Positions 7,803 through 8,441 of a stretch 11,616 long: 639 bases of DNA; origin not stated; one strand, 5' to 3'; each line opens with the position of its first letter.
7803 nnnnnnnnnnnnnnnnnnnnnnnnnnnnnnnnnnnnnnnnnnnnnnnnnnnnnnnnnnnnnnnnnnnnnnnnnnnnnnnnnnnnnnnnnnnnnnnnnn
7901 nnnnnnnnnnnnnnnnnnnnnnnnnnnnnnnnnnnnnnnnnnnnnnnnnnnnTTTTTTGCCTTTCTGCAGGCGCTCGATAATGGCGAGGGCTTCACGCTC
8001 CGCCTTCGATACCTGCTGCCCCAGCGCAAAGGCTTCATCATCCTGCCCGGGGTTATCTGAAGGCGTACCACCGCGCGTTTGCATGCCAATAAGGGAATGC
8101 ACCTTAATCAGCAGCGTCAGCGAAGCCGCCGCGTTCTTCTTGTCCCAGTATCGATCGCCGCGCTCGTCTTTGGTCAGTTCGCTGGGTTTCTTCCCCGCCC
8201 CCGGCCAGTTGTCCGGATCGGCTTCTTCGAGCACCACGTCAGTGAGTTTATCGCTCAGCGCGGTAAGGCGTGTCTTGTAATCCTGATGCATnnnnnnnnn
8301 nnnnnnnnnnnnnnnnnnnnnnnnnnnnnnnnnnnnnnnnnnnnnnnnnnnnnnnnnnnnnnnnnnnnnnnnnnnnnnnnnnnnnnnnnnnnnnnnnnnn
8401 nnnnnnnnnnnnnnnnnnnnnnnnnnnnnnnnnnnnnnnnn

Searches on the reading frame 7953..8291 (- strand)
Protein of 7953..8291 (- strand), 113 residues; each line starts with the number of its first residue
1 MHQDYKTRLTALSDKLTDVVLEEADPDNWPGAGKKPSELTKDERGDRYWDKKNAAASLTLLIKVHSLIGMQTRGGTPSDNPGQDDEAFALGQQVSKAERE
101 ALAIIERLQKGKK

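Call 43: find_related_loci(query=A2, collection=viral_contigs, flank=2500)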
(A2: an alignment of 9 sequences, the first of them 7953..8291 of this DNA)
Query A2 (113 aa) in viral_contigs; peptide patterns used: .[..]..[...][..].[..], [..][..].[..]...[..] (x = any residue, [..] = any of these).
204 stretches matched a pattern; 171 encode a relative of the query (tblastn E <= 1e-3); the best 80 are kept; 80 distinct loci.
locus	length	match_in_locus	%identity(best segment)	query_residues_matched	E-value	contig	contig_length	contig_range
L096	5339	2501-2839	100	1-113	1e-73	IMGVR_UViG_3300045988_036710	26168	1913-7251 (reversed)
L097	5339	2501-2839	100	1-113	1e-73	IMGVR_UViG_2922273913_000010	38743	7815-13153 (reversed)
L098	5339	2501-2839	99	1-113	3e-73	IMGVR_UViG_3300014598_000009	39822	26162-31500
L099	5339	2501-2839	99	1-113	7e-73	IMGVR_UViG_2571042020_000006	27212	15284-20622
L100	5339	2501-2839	99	1-113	7e-73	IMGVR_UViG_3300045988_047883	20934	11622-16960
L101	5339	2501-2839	99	1-113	6e-73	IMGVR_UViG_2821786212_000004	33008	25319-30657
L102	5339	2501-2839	99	1-113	7e-73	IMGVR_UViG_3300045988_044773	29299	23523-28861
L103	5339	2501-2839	98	1-113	2e-72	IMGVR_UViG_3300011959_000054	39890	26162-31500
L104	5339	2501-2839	98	1-113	2e-72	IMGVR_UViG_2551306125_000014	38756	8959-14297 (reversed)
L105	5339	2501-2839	98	1-113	2e-72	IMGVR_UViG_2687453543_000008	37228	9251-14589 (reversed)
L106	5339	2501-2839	98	1-113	2e-72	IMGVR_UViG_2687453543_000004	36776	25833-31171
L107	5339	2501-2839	97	1-113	2e-72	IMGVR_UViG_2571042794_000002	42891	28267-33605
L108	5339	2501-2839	98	1-113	2e-72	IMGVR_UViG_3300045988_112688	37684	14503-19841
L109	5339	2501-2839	98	1-113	2e-72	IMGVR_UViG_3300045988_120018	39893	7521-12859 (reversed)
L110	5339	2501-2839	98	1-113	3e-72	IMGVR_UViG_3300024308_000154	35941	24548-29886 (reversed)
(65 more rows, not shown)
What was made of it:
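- Tried and rejected: It returned the same 80 loci (call 43).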

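Call 44: search_solved_structures(query=A2, max_evalue=10)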
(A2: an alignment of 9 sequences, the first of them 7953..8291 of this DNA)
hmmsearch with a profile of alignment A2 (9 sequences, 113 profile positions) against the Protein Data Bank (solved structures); distinct sequences matched with E-value up to 10: 0.

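Call 45: search_protein_families(library=ncbifam, proteins=[window:7953-8291:-], max_evalue=1)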
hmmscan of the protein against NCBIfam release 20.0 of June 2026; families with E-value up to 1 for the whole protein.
window:7953-8291:- (113 aa): 0 families

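Call 46: find_homologous_proteins(query=window:7953-8291:-, max_evalue=0.001)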
Query window:7953-8291:- (113 aa): 101 proteins with E <= 0.001 among 109 candidates.
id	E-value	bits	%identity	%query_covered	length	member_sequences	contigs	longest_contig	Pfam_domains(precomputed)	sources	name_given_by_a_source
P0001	1.7e-64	232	96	100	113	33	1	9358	-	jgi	-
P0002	6.5e-61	221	91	100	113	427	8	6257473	-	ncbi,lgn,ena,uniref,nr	ncbi:hypothetical protein NMD36_09460 [Escherichia coli]|uniref:hypothetical protein n=1 Tax=Klebsie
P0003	3.0e-59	216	89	100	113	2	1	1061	-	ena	-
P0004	7.7e-59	214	89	100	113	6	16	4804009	-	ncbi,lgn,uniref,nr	ncbi:hypothetical protein [Citrobacter koseri]|uniref:hypothetical protein n=1 Tax=Citrobacter koser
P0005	1.4e-58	213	88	100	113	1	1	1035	-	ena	-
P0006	1.7e-58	213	90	100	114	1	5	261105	-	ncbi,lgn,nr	ncbi:hypothetical protein CJH50_13080 [Salmonella enterica]|nr:hypothetical protein [Salmonella ente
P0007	2.6e-58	213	88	100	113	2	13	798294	-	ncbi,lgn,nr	ncbi:hypothetical protein GJL80_01645 [Salmonella enterica]|nr:hypothetical protein [Salmonella ente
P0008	3.0e-58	212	89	100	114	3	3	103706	-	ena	-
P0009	3.7e-58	212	91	100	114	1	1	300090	-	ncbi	ncbi:TPA: hypothetical protein ACYEKW_001999 [Escherichia coli]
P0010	6.1e-58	211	88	100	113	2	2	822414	-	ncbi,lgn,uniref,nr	ncbi:hypothetical protein KC222_10210 [Cedecea davisae]|uniref:Uncharacterized protein n=1 Tax=Cedec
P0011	6.8e-58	211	87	99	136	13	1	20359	-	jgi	jgi:hypothetical protein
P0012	2.0e-57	210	88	100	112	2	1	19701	-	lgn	-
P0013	1.5e-56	207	87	100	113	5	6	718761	-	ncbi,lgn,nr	ncbi:hypothetical protein HJ49_002089 [Salmonella enterica subsp. enterica]|nr:hypothetical protein 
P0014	3.4e-56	206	87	100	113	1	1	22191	-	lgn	-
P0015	1.1e-55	204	85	100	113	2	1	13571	-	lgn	-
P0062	5.4e-38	147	64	99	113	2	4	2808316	-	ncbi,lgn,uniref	ncbi:hypothetical protein PTR49_05650 [Serratia ureilytica]|uniref:hypothetical protein n=1 Tax=Serr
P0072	1.7e-27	113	57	98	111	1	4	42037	-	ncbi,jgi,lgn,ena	-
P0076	5.1e-25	105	54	98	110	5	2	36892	-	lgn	-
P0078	6.2e-24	102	51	97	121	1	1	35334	-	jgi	jgi:hypothetical protein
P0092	5.1e-18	83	41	98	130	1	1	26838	-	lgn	-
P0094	2.3e-17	81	42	100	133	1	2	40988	-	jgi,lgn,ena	-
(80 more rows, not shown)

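Call 48: find_encoding_contigs(protein=P0094, flank=10000, max_places=2)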
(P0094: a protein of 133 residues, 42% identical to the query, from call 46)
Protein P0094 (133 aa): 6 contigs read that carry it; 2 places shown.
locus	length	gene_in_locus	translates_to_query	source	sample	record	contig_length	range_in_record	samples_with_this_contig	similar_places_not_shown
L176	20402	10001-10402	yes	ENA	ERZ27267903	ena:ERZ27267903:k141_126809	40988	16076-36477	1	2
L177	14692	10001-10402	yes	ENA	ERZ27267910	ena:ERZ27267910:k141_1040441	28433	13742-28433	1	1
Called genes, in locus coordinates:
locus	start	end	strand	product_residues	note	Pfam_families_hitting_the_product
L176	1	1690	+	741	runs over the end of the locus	-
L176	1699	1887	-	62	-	-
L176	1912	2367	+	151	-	PF00583:Acetyltransf_1, PF13508:Acetyltransf_7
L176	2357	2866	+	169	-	-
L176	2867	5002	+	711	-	-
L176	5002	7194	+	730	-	PF18760:ART-PolyVal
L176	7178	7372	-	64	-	-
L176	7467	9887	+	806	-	-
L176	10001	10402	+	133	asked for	-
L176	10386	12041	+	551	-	PF22530:Terminase-T7_RNaseH-like (weak)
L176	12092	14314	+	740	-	-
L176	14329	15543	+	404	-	-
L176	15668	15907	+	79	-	-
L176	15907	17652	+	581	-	-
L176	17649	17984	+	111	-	-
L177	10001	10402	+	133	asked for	-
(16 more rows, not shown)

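Call 49: find_encoding_contigs(protein=P0092, flank=10000, max_places=2)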
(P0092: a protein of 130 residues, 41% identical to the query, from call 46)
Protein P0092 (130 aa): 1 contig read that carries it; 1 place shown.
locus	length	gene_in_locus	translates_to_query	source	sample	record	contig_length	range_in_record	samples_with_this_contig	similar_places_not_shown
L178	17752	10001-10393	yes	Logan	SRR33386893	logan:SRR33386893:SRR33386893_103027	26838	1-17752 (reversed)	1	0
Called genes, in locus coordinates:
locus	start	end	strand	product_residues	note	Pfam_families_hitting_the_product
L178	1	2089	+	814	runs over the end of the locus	-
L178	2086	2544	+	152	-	PF13302:Acetyltransf_3 (weak), PF00583:Acetyltransf_1, PF13508:Acetyltransf_7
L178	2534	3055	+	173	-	-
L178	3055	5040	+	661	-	-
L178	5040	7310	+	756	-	PF01464:SLT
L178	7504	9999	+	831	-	-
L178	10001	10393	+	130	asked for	-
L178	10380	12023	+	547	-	PF22530:Terminase-T7_RNaseH-like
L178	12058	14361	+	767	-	-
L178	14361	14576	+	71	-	-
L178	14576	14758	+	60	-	-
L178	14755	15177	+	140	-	PF00959:Phage_lysozyme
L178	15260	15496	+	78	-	-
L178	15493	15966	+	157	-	PF10721:DUF2514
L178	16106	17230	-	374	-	PF12167:Arm-DNA-bind_2, PF14659:Phage_int_SAM_3, PF22022:Phage_int_M (weak), PF00589:Phage_integrase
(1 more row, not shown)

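Call 53: find_encoding_contigs(protein=P0072, flank=10000, max_places=1)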
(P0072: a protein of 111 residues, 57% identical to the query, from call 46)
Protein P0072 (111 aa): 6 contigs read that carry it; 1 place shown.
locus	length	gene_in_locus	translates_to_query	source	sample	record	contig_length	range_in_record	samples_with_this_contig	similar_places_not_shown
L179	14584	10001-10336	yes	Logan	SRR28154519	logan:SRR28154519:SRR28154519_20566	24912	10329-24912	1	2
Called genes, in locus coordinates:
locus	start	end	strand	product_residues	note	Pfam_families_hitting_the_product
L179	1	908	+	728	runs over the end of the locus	PF25675:Phage_nozzle (faint)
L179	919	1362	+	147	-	PF00583:Acetyltransf_1, PF13508:Acetyltransf_7 (weak)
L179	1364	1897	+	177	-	-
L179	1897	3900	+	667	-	-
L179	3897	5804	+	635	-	-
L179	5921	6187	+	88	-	PF16082:Phage_holin_2_4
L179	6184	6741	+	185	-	PF00959:Phage_lysozyme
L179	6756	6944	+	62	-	-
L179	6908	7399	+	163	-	PF03245:Phage_lysis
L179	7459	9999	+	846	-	-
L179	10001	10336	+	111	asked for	-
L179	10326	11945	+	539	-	PF22530:Terminase-T7_RNaseH-like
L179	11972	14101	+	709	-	-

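Call 54: find_encoding_contigs(protein=P0076, flank=10000, max_places=1)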
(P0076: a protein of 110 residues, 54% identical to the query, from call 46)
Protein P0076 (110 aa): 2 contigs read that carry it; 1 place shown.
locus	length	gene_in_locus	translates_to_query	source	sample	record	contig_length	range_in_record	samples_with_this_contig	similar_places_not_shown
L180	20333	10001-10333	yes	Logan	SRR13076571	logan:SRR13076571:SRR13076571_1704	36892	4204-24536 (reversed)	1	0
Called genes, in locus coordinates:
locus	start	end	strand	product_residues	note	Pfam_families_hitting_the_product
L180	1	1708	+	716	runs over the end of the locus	PF25675:Phage_nozzle (faint)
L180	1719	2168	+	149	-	PF00583:Acetyltransf_1, PF13508:Acetyltransf_7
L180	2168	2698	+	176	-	-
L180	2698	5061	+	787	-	-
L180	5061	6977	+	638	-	-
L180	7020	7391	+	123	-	-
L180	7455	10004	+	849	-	-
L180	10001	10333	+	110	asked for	-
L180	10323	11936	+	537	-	PF22530:Terminase-T7_RNaseH-like (weak)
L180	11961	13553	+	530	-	PF07484:Collar (faint)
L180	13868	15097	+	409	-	PF13356:Arm-DNA-bind_3, PF22022:Phage_int_M, PF00589:Phage_integrase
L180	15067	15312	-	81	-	PF05930:Phage_AlpA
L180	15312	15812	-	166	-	-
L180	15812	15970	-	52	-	-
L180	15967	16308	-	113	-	-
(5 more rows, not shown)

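Call 55: find_encoding_contigs(protein=P0078, flank=10000, max_places=1)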
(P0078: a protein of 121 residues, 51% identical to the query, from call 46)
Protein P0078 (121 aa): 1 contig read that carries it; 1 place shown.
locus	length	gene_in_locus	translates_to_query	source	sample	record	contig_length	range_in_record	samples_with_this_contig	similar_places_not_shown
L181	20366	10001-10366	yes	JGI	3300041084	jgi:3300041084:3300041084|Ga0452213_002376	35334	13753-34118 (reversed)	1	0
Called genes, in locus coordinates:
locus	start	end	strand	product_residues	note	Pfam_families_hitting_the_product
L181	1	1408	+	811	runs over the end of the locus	-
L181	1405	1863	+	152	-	PF13302:Acetyltransf_3 (weak), PF00583:Acetyltransf_1, PF13508:Acetyltransf_7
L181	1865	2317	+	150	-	-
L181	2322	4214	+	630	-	-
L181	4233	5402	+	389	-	-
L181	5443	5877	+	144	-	PF11195:Tad2-like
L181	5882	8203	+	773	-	-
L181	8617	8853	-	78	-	-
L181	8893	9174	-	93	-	-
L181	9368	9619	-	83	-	-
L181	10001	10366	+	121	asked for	-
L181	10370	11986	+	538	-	PF22530:Terminase-T7_RNaseH-like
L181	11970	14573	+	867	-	PF27114:Phage_tail_beta (faint)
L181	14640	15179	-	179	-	-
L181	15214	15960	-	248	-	PF07505:DUF5131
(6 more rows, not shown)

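Call 56: find_encoding_contigs(protein=P0062, flank=10000, max_places=1)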
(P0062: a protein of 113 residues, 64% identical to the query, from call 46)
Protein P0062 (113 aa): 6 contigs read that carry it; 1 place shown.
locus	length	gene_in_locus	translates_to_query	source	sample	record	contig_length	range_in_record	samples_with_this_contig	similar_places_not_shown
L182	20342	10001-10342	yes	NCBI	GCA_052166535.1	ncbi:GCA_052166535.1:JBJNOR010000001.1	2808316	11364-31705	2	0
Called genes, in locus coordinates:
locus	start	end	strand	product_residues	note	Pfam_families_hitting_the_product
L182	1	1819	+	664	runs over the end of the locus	PF25675:Phage_nozzle (faint)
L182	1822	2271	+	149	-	PF00583:Acetyltransf_1, PF13508:Acetyltransf_7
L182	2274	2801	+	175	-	PF24072:T7_gp14 (faint)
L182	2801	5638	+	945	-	-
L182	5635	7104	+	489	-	-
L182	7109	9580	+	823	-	-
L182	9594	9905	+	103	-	-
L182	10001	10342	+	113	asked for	-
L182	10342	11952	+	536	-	PF22530:Terminase-T7_RNaseH-like (weak)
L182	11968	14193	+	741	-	-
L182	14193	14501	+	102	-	-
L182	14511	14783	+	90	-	-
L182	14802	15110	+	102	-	-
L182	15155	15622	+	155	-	PF00959:Phage_lysozyme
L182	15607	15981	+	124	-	-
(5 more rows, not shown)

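Call 59: predict_structure(alignment_id=A3)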
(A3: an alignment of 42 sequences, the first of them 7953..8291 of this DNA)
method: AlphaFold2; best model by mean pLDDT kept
length: 113 residues; sequences in the alignment: 42
mean_pLDDT: 81.8   pTM: 0.55
mean pLDDT of the five models: 81.8, 81.2, 81.2, 79.5, 77.3
residues with pLDDT >= 90: 58; 70-90: 30; 50-70: 17; < 50: 8
segments of 3 or more residues with pLDDT < 50: 75-80
pLDDT, mean of each block of 10 residues (from residue 1): 78 95 94 92 95 96 90 56 57 75 78 56
secondary structure, 60 per line:
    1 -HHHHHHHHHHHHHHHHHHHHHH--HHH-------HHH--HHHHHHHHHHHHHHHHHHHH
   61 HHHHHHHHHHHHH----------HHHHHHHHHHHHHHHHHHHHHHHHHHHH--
elements in order: H2-23 H41-73 H84-111

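Call 62: fold_search(model_id=the predicted structure, library=pdb)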
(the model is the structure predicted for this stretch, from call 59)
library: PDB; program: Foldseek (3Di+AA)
matches with E <= 10: 14; with E <= 0.001: 0
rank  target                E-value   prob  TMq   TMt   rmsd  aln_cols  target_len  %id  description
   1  7nvr_n                2.7e+00  0.16  0.39  0.35  17.7       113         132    9  Human Mediator with RNA Polymerase II Pre-initiation complex (released 2021-05-05)
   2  4rqf_A                3.1e+00  0.14  0.30  0.11   8.6        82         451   11  human Seryl-tRNA synthetase dimer complexed with one molecule of tRNAsec (released 2015-11-04)
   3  8rmm_H                4.4e+00  0.10  0.31  0.14  10.6       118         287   13  Structure of heteromeric CALHM2/4 channel in complex with synthetic nanobodies SbC2 and SbC4 (released 2024-06-19)
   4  8gmh_C                5.2e+00  0.10  0.28  0.25   5.6        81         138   17  Crystal Structure of the ternary complex of TelA-LXG, LapA3, and LapA4 (released 2024-01-10)
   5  8cqn_B                5.2e+00  0.08  0.33  0.24  21.6       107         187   12  Crystal structure of Borrelia burgdorferi paralogous family 12 outer surface protein BBK01 (released 2024-03-13)
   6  7o3w_A                7.1e+00  0.18  0.50  0.28  18.2       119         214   14  Structural basis for VIPP1 oligomerization and maintenance of thylakoid membrane integrity (released 2021-06-30)
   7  6w1s_Y                7.1e+00  0.11  0.44  0.39  11.0       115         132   10  Atomic model of the mammalian Mediator complex (released 2021-03-10)
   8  9a72_A                7.5e+00  0.04  0.26  0.12  17.2       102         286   20  Integrative model of YFMS-CHEW by crosslinking MS and deep learning (released 2024-09-18)
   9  6dlc_A                8.0e+00  0.16  0.52  0.55   5.3       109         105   19  Designed protein DHD1:234_A, Designed protein DHD1:234_B (released 2018-12-26)
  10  1skv_A                8.0e+00  0.06  0.23  0.40   6.4        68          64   19  Crystal Structure of D-63 from Sulfolobus Spindle Virus 1 (released 2004-07-13)
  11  9mvz_D                8.0e+00  0.05  0.32  0.07  18.3       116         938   16  Tripartite complex of MmpL5-S5-AcpM from Mycolicibacterium smegmatis (released 2025-07-30)
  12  1lvf_B                8.5e+00  0.07  0.31  0.33  12.7       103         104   11  syntaxin 6 (released 2002-07-17)
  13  1ohh_MODEL_1_G        9.0e+00  0.08  0.40  0.45  11.8       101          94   11  BOVINE MITOCHONDRIAL F1-ATPASE complexed with the inhibitor protein IF1 (released 2003-06-09)
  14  5bw9_G                9.6e+00  0.12  0.50  0.42  23.3       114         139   13  Crystal Structure of Yeast V1-ATPase in the Autoinhibited Form (released 2016-06-08)

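Call 67: fold_search(model_id=the predicted structure, library=viral)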
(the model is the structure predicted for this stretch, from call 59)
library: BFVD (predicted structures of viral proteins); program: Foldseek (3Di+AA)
matches with E <= 10: 91; with E <= 0.001: 0
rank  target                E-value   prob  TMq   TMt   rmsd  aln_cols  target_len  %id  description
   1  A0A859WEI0            8.0e-01  0.57  0.43  0.38  16.5       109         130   13  (no name in the UniProt tables at hand)
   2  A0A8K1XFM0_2          9.6e-01  0.93  0.67  0.08   3.0       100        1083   18  RNA-directed RNA polymerase [Fushun monolepta lauta xinmovirus 2]
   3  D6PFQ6                1.8e+00  0.18  0.35  0.13  11.9       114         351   14  (no name in the UniProt tables at hand)
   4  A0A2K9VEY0            2.1e+00  0.16  0.35  0.38  11.3       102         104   15  Terminase small subunit [Mycobacterium phage Rem711]
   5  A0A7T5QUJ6            2.2e+00  0.18  0.43  0.07  14.5       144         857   13  (no name in the UniProt tables at hand)
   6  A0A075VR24            2.8e+00  0.12  0.31  0.17  14.3       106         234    8  Uncharacterized protein [Diadegma fenestrale ichnovirus]
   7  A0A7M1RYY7            3.0e+00  0.75  0.51  0.57   2.1        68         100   10  Uncharacterized protein [uncultured phage cr107_1]
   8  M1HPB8                3.4e+00  0.10  0.30  0.33  13.8        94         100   10  (no name in the UniProt tables at hand)
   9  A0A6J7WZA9            3.6e+00  0.11  0.31  0.32  16.1       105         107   15  Uncharacterized protein [uncultured Caudovirales phage]
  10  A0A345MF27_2          3.6e+00  0.10  0.29  0.06  12.0        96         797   12  Tape measure protein [Mycobacterium phage Ryadel]
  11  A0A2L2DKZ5            3.6e+00  0.08  0.23  0.12   9.0        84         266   23  Uncharacterized protein [Acanthamoeba polyphaga mimivirus]
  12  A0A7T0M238            3.8e+00  0.23  0.38  0.55   5.6        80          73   15  (no name in the UniProt tables at hand)
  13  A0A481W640            3.8e+00  0.16  0.30  0.25   7.5        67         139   19  Uncharacterized protein [Pseudomonas phage Psa21]
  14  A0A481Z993            4.1e+00  0.21  0.49  0.31  15.4       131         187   16  Transmembrane protein [Pithovirus LCPAC304]
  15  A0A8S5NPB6            4.1e+00  0.16  0.29  0.31   5.3        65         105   14  Uncharacterized protein [Myoviridae sp. ctlnK45]
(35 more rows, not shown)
